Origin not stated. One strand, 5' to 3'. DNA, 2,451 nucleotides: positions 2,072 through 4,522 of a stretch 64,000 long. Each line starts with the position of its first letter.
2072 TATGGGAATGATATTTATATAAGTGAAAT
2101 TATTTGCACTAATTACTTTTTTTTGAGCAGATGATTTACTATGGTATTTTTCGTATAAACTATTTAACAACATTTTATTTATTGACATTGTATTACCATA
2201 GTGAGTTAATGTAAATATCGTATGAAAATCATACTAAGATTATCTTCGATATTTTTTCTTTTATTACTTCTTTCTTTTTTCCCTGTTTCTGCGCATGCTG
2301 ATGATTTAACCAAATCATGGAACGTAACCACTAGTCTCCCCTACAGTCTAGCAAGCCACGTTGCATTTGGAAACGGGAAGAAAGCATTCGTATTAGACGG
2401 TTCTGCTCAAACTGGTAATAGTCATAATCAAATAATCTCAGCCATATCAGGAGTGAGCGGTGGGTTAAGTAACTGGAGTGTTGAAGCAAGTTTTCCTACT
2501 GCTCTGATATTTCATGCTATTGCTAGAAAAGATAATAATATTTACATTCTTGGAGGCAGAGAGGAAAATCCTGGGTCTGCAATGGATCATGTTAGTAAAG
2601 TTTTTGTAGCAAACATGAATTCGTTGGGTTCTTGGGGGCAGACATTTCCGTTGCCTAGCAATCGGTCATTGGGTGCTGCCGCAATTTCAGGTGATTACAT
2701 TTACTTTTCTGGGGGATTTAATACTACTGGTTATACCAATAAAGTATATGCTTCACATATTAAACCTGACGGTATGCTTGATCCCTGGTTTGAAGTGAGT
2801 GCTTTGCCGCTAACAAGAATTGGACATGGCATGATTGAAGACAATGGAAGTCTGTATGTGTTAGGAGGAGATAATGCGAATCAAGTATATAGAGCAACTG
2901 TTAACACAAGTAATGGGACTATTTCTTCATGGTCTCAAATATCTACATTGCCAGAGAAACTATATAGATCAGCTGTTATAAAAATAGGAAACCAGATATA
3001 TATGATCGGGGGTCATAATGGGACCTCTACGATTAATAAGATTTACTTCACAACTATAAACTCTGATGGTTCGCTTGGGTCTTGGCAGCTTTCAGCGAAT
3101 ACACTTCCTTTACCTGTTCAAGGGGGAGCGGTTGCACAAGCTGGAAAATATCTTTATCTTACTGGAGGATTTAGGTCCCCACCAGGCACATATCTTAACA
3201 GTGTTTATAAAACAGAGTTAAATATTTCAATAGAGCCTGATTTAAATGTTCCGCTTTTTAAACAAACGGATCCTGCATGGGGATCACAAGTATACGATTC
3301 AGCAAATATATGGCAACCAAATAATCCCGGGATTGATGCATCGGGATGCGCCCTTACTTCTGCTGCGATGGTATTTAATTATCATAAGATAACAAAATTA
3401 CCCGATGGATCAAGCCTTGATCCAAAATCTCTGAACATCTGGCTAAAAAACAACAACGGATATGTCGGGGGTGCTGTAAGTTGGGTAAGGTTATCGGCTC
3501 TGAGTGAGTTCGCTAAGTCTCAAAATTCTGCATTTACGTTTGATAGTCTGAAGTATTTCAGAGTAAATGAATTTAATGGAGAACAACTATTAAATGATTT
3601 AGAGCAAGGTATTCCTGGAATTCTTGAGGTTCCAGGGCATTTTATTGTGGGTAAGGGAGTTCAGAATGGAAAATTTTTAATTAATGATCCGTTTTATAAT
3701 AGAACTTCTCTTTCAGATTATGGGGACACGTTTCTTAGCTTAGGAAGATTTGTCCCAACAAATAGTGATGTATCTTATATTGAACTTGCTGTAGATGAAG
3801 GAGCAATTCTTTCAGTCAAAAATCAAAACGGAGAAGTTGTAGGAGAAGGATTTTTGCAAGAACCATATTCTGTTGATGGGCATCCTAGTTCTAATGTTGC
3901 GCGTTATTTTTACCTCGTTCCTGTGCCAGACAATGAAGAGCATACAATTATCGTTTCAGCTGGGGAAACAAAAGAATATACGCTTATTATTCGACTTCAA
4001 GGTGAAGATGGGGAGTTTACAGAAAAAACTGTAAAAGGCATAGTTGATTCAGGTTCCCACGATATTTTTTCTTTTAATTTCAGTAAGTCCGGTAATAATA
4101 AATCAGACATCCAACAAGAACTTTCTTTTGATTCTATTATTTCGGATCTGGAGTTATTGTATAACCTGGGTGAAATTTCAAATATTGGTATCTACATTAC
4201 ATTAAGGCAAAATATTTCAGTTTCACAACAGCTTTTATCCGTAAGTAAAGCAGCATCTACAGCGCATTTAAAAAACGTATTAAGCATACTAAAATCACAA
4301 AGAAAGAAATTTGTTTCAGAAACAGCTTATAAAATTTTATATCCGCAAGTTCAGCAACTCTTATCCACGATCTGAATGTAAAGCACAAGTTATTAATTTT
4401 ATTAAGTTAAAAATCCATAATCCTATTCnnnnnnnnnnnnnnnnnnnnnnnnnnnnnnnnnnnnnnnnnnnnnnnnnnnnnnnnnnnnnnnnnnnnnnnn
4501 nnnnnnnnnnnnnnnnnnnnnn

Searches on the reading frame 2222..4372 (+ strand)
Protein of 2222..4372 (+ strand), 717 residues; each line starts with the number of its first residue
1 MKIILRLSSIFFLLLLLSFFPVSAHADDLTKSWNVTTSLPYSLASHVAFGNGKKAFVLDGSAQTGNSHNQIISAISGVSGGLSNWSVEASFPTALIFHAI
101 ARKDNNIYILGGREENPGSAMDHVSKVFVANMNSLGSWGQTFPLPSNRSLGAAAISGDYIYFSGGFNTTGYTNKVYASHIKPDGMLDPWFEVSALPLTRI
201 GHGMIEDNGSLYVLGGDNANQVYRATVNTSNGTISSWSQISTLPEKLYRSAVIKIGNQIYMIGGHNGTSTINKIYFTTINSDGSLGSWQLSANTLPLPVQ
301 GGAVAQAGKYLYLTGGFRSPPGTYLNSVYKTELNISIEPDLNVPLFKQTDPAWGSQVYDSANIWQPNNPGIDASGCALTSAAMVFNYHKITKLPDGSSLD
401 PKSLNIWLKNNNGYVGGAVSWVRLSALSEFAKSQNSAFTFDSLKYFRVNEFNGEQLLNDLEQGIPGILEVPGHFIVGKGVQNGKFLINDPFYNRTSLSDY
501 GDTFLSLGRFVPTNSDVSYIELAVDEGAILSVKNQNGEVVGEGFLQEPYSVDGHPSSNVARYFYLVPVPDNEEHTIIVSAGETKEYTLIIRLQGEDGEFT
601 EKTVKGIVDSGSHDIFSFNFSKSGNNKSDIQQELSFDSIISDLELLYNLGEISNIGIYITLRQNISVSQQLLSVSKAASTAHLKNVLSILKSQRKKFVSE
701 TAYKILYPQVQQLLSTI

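Call 85: search_protein_families(library=pfam, proteins=[window:2222-4372:+], max_evalue=0.001)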
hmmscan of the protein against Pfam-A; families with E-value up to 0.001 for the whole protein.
window:2222-4372:+ (717 aa): 9 families
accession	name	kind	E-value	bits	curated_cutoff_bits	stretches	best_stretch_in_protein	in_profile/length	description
PF24681.1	Kelch_KLHDC2_KLHL20_DRC7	-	7.4e-21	74.9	50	2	195-331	47-184/221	KLHDC2/KLHL20/DRC7 Kelch-repeats domain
PF01344.31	Kelch_1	-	1.3e-11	44.3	20.1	0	248-274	3-29/46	Kelch motif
PF24981.1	Beta-prop_ATRN-LZTR1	-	1.1e-10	41.7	50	2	40-219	89-282/289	Attractin/LZTR1 beta-propeller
PF24996.1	NANM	-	1.7e-08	34.2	45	0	210-317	19-125/350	N-acetylneuraminate epimerase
PF13964.12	Kelch_6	-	1.9e-08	34.4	25.3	0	199-224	2-32/50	Kelch motif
PF13529.12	Peptidase_C39_2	-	2.8e-07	31.7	24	1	341-490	1-142/143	Peptidase_C39 like family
PF13418.12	Kelch_4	-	2.9e-06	27.5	21.6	0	199-244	2-48/49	Galactose oxidase, central domain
PF13415.12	Kelch_3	-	7.7e-05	23.2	22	0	157-203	1-44/48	Galactose oxidase, central domain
PF07646.21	Kelch_2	-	0.00057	20.2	21.3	0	247-274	2-31/48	Kelch motif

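Call 103: find_encoding_contigs(protein=window:2222-4372:+, flank=10000, max_places=2)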
Protein window:2222-4372:+ (717 aa): no gene with exactly this product is on record in the collection.
